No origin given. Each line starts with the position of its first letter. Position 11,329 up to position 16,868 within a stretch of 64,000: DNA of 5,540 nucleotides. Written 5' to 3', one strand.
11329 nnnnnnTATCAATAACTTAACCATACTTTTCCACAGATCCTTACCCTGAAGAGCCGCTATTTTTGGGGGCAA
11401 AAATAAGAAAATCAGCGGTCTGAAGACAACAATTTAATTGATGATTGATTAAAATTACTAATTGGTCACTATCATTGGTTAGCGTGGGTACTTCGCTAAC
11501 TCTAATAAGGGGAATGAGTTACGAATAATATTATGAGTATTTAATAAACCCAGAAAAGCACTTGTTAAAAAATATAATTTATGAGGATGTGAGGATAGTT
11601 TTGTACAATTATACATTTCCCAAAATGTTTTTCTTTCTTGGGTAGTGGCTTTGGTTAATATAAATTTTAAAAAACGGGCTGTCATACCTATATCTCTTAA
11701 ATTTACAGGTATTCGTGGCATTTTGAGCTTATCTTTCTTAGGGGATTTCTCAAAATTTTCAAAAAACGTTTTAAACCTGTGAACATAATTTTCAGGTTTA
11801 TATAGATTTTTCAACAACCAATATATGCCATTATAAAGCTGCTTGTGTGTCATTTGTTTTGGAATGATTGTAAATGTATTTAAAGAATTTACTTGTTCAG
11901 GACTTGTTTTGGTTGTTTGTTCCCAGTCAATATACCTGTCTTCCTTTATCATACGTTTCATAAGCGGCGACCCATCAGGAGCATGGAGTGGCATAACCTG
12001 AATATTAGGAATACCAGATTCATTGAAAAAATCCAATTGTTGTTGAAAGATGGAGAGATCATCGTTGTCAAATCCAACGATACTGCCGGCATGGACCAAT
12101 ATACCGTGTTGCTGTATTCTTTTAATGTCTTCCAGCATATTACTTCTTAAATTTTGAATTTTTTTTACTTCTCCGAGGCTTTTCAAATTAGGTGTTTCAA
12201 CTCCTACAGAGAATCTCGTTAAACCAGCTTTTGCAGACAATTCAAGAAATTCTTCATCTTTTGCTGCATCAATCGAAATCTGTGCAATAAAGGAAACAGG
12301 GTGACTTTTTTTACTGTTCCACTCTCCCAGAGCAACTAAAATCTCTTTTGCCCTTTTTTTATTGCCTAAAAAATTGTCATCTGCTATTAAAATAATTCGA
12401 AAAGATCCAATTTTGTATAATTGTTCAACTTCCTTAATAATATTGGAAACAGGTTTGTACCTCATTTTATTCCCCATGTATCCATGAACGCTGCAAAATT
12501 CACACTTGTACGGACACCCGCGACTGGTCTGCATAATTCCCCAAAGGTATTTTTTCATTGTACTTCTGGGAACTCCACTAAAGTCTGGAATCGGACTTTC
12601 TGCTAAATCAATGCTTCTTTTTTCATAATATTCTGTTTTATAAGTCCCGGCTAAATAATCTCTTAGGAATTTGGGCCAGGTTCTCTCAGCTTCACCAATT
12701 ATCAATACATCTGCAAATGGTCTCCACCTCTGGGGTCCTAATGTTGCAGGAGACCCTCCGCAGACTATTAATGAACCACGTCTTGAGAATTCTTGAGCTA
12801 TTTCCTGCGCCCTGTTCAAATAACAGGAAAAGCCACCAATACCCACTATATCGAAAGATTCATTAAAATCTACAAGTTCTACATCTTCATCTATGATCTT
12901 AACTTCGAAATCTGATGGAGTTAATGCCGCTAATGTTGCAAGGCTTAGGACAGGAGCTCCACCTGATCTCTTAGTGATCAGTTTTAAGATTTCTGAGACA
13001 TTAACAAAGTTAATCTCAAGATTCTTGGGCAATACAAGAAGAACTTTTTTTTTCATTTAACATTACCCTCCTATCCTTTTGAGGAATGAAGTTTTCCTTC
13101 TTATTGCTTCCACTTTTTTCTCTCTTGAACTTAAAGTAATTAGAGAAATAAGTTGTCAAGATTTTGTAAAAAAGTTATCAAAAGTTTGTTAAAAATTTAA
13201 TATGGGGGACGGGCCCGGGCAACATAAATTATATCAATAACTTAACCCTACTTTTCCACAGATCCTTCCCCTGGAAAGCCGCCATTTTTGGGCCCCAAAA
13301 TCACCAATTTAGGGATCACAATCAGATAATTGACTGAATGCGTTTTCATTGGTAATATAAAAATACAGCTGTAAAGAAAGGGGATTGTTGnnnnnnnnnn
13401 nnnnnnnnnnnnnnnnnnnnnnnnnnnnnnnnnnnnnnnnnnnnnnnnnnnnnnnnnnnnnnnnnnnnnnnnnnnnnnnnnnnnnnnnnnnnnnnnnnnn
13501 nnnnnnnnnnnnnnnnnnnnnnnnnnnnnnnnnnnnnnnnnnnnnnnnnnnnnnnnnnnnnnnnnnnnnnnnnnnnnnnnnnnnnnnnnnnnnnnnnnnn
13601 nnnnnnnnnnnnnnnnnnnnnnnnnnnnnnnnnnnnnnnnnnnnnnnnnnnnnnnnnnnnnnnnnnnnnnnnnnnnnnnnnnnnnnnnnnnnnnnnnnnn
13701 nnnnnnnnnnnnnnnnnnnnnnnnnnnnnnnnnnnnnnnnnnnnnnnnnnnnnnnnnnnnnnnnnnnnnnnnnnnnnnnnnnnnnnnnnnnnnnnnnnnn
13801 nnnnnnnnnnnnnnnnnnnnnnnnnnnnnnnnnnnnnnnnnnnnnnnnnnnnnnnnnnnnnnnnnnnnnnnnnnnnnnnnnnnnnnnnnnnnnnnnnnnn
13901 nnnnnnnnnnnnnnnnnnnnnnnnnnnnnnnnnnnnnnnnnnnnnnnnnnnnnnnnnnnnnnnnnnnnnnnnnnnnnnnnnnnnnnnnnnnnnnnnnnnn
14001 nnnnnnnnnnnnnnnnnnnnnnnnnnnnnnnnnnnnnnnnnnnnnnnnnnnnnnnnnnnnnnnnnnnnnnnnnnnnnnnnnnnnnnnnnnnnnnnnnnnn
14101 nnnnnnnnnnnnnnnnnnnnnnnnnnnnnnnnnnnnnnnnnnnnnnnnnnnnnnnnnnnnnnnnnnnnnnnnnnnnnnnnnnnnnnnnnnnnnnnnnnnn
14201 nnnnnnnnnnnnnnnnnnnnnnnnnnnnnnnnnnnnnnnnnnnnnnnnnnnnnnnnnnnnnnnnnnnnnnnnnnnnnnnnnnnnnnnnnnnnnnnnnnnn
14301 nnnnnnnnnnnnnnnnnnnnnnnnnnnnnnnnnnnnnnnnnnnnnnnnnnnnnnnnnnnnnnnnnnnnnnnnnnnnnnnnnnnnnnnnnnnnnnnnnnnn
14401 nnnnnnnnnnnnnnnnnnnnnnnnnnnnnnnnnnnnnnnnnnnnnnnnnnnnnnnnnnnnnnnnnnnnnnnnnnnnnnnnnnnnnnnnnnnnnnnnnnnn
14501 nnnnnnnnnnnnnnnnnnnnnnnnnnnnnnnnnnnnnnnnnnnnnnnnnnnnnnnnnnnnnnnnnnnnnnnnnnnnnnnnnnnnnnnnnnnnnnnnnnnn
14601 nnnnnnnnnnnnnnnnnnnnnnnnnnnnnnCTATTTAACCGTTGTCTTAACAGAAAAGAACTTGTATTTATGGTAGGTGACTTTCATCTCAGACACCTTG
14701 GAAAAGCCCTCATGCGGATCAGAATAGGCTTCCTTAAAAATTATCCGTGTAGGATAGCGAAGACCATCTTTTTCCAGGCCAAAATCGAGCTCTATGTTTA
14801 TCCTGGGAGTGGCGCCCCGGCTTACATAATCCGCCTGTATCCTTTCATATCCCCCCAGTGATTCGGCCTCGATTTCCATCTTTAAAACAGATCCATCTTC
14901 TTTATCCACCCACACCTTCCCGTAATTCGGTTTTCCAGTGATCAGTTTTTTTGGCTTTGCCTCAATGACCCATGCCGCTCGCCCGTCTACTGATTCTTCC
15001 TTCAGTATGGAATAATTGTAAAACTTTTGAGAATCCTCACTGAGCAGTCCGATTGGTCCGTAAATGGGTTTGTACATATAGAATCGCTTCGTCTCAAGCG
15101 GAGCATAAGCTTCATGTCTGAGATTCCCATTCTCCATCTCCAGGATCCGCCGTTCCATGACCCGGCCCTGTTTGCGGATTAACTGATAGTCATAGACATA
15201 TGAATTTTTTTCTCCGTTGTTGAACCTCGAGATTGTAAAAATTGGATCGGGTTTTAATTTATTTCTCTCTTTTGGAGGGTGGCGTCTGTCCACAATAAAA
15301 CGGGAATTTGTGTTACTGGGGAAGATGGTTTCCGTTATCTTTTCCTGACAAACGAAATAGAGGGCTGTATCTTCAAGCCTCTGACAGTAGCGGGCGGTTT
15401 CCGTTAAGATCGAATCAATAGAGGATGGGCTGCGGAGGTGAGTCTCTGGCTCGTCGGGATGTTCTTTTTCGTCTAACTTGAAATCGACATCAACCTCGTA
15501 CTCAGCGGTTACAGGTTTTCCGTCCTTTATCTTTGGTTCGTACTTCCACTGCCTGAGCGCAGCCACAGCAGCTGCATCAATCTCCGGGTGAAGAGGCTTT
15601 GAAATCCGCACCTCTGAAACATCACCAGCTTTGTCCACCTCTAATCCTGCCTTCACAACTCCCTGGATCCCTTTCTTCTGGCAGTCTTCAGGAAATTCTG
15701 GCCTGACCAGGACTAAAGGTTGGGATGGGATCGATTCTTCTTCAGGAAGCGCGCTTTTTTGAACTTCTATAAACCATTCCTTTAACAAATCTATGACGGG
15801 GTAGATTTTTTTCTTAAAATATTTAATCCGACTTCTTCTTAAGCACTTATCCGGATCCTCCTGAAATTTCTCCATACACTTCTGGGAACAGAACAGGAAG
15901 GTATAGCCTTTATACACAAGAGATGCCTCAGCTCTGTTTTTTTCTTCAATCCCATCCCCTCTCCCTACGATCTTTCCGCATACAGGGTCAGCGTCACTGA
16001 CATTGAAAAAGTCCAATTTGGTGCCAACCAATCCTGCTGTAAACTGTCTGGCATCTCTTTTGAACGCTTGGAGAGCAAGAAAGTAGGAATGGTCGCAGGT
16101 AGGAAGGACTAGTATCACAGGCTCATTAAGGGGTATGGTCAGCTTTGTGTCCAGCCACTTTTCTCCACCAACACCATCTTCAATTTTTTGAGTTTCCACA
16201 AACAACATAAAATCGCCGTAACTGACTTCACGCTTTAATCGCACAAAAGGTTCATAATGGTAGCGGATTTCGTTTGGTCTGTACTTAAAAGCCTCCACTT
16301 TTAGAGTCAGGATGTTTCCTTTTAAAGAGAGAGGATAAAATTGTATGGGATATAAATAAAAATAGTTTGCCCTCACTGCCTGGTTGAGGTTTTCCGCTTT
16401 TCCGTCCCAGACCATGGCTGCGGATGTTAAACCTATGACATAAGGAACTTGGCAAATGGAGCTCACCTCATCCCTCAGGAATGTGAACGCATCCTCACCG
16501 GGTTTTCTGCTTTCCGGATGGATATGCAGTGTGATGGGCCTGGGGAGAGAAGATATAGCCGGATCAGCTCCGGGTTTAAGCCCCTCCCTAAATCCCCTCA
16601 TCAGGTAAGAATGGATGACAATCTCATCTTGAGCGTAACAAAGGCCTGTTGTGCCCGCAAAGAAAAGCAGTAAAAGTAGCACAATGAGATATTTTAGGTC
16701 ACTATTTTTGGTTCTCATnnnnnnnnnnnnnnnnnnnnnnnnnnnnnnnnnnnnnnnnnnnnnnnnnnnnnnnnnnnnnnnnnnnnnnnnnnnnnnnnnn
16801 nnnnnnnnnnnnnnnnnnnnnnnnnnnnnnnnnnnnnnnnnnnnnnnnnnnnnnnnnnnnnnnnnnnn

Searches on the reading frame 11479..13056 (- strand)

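Call 47: search_protein_families(library=ncbifam, proteins=[window:11479-13056:-], max_evalue=0.001)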
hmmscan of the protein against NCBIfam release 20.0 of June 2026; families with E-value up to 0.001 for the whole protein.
window:11479-13056:- (525 aa): 26 families (the best 25 are shown)
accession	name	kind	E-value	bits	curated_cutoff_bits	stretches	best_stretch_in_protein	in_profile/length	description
TIGR04479.1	bcpD_PhpK_rSAM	subfamily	4.8e-23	81.3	600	1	138-348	210-410/504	PhpK family radical SAM P-methyltransferase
TIGR02026.1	BchE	equivalog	1.5e-19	70.3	481.35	1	174-340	196-358/497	magnesium-protoporphyrin IX monomethyl ester anaerobic oxidative cyclase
TIGR04013.1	B12_SAM_MJ_1487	hypoth_equivalog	1.2e-17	63.9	251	1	38-229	12-208/382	TIGR04013 family B12-binding domain/radical SAM domain-containing protein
TIGR03471.1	HpnJ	equivalog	2.3e-16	59.8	577.6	1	175-418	200-432/472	hopanoid biosynthesis associated radical SAM protein HpnJ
TIGR04072.2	rSAM_ladder_B12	equivalog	5.3e-15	55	360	1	78-302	81-305/443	lipid biosynthesis B12-binding/radical SAM protein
NF045585.1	rSAM_slr0320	equivalog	6.7e-14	51.3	775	1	175-319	238-379/511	photosystem II high light acclimation radical SAM protein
TIGR04014.1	B12_SAM_MJ_0865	equivalog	1e-13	50.9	360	1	175-350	163-339/434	methyl-coenzyme M reductase glutamine C-methyltransferase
TIGR04295.1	B12_rSAM_oligo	hypoth_equivalog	1.2e-13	50.6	400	1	175-384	203-399/422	TIGR04295 family B12-binding domain-containing radical SAM protein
NF033712.0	B12_rSAM_KedN5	subfamily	1.8e-12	46.3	700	1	169-340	192-363/624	KedN5 family methylcobalamin-dependent radical SAM C-methyltransferase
NF050148.1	rSAM_ApyD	equivalog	6.5e-12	44.6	750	1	150-345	178-364/645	RiPP biosynthesis radical SAM protein ApyD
NF038361.1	rSAM_Sden_1168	equivalog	5.3e-11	41.8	575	1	175-372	285-476/560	Sden_1168 family B12-binding radical SAM P-methyltransferase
NF040542.1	rSAM_RCCLKC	equivalog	2.9e-10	39.9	450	1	163-366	171-374/423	arsinothricin biosynthesis radical SAM protein ArsL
NF033070.1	rSAM_AprD4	equivalog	7.7e-09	34.9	500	1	174-394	198-414/456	AprD4 family radical SAM diol-dehydratase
TIGR01125.1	TIGR01125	equivalog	3.6e-08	32.9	356.95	1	161-354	126-323/432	30S ribosomal protein S12 methylthiotransferase RimO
TIGR04367.1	HpnR_B12_rSAM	equivalog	2e-07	29.9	650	1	176-331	190-337/490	hopanoid C-3 methylase HpnR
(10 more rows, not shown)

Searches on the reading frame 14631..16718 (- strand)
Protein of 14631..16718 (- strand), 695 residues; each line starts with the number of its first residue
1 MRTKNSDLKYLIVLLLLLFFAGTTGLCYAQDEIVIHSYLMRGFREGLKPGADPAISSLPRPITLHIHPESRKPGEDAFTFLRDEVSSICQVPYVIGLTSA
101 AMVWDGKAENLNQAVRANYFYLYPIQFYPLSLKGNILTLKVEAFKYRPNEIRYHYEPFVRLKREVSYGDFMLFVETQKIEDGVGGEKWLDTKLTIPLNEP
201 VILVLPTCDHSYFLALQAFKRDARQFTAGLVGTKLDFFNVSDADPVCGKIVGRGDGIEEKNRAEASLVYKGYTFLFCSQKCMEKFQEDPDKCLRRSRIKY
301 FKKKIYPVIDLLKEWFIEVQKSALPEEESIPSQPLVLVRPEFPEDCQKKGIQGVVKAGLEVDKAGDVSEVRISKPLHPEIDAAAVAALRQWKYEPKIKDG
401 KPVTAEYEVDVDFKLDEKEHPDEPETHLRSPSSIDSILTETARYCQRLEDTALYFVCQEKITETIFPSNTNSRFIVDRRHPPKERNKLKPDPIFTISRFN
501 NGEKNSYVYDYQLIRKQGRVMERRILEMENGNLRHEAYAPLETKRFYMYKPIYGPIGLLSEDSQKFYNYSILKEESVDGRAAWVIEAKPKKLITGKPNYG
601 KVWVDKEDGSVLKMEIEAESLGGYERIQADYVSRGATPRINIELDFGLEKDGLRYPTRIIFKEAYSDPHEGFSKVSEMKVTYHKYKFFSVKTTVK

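Call 47: search_protein_families(library=ncbifam, proteins=[window:14631-16718:-], max_evalue=0.001)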
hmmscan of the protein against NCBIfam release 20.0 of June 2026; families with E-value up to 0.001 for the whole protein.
window:14631-16718:- (695 aa): 5 families
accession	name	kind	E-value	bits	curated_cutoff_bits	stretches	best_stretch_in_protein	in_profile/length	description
TIGR01352.1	tonB_Cterm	subfamily_domain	2.5e-11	43.8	27.1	1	340-415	1-75/76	TonB family protein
NF038079.1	TonB_sider_MxcH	equivalog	7.6e-11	40.8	925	1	338-427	8-97/792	TonB-dependent siderophore myxochelin receptor MxcH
NF008082.0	PRK10819.1-3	equivalog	6.9e-05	22.8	265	1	332-410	158-237/242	TonB system transport protein TonB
NF008084.0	PRK10819.1-5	equivalog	0.0002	21.3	315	1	326-416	157-243/249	TonB system transport protein TonB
NF033768.1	myxo_SS_tail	domain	0.00088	19.3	40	0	348-408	28-88/92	AgmX/PglI C-terminal domain-containing protein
